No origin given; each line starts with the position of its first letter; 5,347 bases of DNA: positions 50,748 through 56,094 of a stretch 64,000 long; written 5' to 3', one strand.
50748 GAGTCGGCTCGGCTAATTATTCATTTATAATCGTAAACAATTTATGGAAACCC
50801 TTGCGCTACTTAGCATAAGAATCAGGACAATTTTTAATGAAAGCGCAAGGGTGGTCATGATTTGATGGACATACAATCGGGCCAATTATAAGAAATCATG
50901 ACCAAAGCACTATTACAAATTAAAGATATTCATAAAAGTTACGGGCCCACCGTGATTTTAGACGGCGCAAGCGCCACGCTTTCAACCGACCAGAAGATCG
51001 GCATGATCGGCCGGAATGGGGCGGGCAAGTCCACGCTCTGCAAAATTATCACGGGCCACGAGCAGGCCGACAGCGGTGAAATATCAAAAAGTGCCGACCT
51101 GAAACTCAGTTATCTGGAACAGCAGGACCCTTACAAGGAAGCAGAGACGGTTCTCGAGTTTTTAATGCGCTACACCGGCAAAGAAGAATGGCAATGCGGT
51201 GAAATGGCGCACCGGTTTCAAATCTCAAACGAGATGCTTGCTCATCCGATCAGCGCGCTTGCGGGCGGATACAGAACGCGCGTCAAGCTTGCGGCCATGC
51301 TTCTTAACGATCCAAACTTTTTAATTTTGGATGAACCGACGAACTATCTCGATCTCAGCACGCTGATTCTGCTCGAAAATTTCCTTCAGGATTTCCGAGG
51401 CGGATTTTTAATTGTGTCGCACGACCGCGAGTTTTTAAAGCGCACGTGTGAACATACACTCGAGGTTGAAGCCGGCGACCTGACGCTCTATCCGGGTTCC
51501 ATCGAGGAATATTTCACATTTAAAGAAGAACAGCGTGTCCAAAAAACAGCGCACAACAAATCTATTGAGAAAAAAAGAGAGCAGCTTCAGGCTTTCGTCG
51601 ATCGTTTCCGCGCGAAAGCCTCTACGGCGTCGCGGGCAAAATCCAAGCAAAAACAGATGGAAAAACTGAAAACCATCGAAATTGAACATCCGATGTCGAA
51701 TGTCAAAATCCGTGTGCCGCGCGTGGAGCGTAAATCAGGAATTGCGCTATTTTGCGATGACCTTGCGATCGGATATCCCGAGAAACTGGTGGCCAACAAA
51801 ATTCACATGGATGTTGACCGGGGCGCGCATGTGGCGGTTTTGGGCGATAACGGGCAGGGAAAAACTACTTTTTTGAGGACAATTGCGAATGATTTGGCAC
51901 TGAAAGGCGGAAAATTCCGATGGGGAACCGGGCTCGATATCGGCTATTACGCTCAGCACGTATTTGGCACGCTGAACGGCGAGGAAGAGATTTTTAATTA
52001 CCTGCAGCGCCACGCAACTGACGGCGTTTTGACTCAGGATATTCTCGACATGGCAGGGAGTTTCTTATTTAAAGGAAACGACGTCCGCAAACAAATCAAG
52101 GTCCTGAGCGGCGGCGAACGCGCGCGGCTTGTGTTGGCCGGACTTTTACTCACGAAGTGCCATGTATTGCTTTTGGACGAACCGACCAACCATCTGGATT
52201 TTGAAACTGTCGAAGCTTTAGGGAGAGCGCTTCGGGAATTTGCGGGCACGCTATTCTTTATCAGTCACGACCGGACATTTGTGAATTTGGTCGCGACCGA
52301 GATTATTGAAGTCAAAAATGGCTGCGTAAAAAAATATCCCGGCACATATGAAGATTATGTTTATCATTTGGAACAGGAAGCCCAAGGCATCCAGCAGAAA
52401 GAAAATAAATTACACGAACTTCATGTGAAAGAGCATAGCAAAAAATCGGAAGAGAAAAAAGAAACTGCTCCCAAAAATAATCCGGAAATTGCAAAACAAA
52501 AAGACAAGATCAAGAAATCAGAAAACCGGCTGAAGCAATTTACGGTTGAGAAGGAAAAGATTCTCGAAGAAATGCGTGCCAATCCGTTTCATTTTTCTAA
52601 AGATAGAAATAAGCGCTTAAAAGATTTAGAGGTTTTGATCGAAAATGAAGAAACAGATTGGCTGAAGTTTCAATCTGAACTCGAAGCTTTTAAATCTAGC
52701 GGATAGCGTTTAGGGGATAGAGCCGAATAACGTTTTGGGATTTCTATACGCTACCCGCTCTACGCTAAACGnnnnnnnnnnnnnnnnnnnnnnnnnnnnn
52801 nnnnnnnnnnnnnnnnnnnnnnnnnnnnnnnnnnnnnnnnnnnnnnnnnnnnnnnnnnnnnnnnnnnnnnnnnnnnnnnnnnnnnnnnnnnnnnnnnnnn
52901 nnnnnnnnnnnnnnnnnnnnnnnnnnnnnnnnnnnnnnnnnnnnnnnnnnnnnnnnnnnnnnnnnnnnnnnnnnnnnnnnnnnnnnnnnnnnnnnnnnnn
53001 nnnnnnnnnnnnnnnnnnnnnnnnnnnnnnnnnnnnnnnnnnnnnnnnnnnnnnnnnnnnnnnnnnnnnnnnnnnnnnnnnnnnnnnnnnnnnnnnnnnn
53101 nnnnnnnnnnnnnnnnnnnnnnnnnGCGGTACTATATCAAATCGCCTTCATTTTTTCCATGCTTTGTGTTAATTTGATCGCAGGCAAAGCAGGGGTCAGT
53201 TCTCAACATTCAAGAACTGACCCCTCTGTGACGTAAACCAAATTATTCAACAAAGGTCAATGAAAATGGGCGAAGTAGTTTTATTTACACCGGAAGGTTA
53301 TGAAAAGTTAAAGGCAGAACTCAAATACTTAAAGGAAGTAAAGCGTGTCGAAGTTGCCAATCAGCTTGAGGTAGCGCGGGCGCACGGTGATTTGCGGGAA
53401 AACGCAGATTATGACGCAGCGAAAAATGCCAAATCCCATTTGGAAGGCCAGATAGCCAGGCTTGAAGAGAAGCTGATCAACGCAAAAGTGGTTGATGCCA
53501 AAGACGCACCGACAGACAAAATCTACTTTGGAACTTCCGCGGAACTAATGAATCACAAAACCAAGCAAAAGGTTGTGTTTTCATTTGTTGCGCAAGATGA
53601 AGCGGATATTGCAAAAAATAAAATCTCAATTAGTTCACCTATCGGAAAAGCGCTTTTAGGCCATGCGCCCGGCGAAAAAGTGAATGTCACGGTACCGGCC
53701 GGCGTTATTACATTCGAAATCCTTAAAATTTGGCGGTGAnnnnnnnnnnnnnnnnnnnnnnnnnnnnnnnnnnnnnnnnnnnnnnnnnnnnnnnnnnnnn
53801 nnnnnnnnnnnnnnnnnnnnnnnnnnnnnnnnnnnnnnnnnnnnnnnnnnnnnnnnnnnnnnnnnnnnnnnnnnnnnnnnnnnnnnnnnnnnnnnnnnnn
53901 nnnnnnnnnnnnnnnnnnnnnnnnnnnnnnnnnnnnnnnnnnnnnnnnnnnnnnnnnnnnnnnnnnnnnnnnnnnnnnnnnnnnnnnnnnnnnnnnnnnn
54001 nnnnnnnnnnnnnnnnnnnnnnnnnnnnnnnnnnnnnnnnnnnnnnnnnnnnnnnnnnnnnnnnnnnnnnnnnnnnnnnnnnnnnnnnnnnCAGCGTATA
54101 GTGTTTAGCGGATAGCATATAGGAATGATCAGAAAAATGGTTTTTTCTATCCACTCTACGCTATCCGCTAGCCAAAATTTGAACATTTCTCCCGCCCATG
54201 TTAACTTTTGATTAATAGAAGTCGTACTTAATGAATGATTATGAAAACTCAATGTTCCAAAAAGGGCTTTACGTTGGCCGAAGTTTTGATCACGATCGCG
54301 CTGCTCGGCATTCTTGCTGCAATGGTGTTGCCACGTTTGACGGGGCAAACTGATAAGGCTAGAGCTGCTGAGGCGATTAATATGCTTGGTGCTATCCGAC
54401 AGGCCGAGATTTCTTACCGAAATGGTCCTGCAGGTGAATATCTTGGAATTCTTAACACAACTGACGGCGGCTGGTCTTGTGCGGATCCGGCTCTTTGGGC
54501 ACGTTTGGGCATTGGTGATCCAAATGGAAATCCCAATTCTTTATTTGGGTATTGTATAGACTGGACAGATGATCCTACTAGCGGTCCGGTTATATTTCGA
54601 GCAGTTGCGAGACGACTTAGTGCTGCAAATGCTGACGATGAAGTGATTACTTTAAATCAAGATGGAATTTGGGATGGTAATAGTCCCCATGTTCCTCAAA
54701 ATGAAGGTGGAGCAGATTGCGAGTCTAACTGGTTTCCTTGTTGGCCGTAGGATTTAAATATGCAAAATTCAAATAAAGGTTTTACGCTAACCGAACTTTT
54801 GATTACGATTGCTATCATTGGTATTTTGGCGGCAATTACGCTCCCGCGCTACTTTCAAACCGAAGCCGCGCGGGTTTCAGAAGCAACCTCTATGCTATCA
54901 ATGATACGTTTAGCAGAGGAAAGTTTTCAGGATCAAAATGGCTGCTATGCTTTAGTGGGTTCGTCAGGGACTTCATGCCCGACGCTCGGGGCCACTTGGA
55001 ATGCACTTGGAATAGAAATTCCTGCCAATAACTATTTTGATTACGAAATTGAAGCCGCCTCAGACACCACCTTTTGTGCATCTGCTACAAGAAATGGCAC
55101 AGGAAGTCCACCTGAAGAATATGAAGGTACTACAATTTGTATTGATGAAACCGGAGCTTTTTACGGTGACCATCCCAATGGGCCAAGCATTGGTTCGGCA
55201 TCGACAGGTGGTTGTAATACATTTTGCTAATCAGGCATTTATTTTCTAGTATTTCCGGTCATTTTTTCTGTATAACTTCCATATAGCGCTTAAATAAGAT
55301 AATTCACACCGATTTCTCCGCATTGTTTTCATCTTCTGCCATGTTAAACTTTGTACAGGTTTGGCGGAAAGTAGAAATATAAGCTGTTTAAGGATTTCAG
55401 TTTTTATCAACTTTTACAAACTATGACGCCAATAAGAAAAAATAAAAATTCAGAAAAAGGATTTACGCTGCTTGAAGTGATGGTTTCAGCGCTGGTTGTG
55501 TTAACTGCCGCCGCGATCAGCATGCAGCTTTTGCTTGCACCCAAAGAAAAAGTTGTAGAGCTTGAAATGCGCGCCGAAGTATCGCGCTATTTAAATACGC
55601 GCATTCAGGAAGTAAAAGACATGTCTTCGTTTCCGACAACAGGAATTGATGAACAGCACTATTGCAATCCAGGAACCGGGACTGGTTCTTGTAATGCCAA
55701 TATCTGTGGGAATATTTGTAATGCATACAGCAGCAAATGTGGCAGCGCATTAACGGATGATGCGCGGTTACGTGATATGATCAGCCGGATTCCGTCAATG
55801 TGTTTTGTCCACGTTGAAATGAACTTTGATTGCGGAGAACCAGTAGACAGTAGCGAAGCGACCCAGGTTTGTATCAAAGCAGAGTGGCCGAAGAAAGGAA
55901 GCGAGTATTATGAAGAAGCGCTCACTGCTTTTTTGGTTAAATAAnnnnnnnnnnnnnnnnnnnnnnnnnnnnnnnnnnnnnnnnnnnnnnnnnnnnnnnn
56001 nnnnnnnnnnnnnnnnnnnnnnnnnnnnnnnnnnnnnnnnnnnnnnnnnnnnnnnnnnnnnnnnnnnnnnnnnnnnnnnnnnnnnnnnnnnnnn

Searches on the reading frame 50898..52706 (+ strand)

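Call 12: search_protein_families(library=pfam, proteins=[window:50898-52706:+])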
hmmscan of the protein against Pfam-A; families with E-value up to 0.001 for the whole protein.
window:50898-52706:+ (602 aa): 13 families
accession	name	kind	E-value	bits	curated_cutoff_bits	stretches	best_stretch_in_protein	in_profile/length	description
PF00005.33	ABC_tran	-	8.3e-47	159.7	25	2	21-149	1-137/137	ABC transporter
PF12848.13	ABC_tran_Xtn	-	2.9e-19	69.4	25.9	1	188-263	1-76/85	ABC transporter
PF13304.12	AAA_21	-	1.9e-11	45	27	1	403-459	238-300/304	AAA domain, putative AbiEii toxin, Type IV TA system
PF02463.25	SMC_N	-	6.8e-07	29.4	40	0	400-472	134-211/220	RecF/RecN/SMC N terminal domain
PF05729.18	NACHT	-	2e-05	24.9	26.7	0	312-335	3-26/167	NACHT domain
PF13555.12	AAA_29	-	3.1e-05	24.1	27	0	24-48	15-39/61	P-loop containing region of AAA domain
PF03193.22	RsgA_GTPase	-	0.00015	22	30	0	31-66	106-141/174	RsgA GTPase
PF13401.12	AAA_22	-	0.00018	22.3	27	0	310-351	6-33/130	AAA domain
PF00931.28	NB-ARC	-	0.00026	20.7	23.5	0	301-341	11-50/248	NB-ARC domain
PF02367.23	TsaE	-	0.0003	21.2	26.6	0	298-336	10-48/128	Threonylcarbamoyl adenosine biosynthesis protein TsaE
PF01580.24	FtsK_SpoIIIE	-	0.00048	20.1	24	0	290-334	19-64/221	FtsK/SpoIIIE family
PF01926.29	MMR_HSR1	-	0.00061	20.3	21.9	0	33-59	1-26/113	50S ribosome-binding GTPase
PF13191.12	AAA_16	-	0.00075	20.5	32.6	0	308-447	21-158/167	AAA ATPase domain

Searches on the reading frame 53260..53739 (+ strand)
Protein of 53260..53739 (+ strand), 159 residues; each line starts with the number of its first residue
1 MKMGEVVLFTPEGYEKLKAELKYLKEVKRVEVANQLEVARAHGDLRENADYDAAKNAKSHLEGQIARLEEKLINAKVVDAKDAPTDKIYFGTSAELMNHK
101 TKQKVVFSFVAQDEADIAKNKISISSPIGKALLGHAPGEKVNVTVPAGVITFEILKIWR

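Call 12: search_protein_families(library=pfam, proteins=[window:53260-53739:+])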
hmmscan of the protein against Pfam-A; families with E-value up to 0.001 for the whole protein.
window:53260-53739:+ (159 aa): 2 families
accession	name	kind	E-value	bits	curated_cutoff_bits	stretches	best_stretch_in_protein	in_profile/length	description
PF03449.20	GreA_GreB_N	-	6.9e-28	97.1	24.5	1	8-77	2-71/71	Transcription elongation factor, N-terminal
PF01272.25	GreA_GreB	-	1.2e-23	83.3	26.9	1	84-158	2-76/77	Transcription elongation factor, GreA/GreB, C-term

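Call 13: find_encoding_contigs(protein=window:53260-53739:+, flank=10000, max_places=6)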
Protein window:53260-53739:+ (159 aa): no gene with exactly this product is on record in the collection.

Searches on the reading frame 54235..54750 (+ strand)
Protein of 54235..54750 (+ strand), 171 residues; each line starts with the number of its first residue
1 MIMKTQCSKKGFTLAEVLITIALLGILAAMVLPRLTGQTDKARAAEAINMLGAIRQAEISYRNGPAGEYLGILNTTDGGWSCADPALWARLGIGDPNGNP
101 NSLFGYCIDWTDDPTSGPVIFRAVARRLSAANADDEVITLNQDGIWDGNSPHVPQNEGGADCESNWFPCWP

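Call 12: search_protein_families(library=pfam, proteins=[window:54235-54750:+])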
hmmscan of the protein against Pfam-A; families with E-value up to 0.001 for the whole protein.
window:54235-54750:+ (171 aa): 1 family
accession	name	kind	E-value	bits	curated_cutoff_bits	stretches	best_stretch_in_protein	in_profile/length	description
PF07963.17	N_methyl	-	1.2e-07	31.4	21.2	1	9-32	4-27/27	Prokaryotic N-terminal methylation motif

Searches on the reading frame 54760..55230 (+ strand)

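Call 12: search_protein_families(library=pfam, proteins=[window:54760-55230:+])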
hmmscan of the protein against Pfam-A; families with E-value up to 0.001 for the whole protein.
window:54760-55230:+ (156 aa): 2 families
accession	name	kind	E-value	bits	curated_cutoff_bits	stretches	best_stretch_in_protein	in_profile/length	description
PF07963.17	N_methyl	-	1e-08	34.8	21.2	1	3-27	2-26/27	Prokaryotic N-terminal methylation motif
PF16732.10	ComP_DUS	-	4e-05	24.8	27.3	1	35-114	8-77/87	Type IV minor pilin ComP, DNA uptake sequence receptor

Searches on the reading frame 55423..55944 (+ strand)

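Call 12: search_protein_families(library=pfam, proteins=[window:55423-55944:+])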
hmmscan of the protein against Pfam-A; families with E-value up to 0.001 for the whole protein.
window:55423-55944:+ (173 aa): 1 family
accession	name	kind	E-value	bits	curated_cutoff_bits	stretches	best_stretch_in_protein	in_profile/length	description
PF07963.17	N_methyl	-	2.5e-05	24.1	21.2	1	9-33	2-26/27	Prokaryotic N-terminal methylation motif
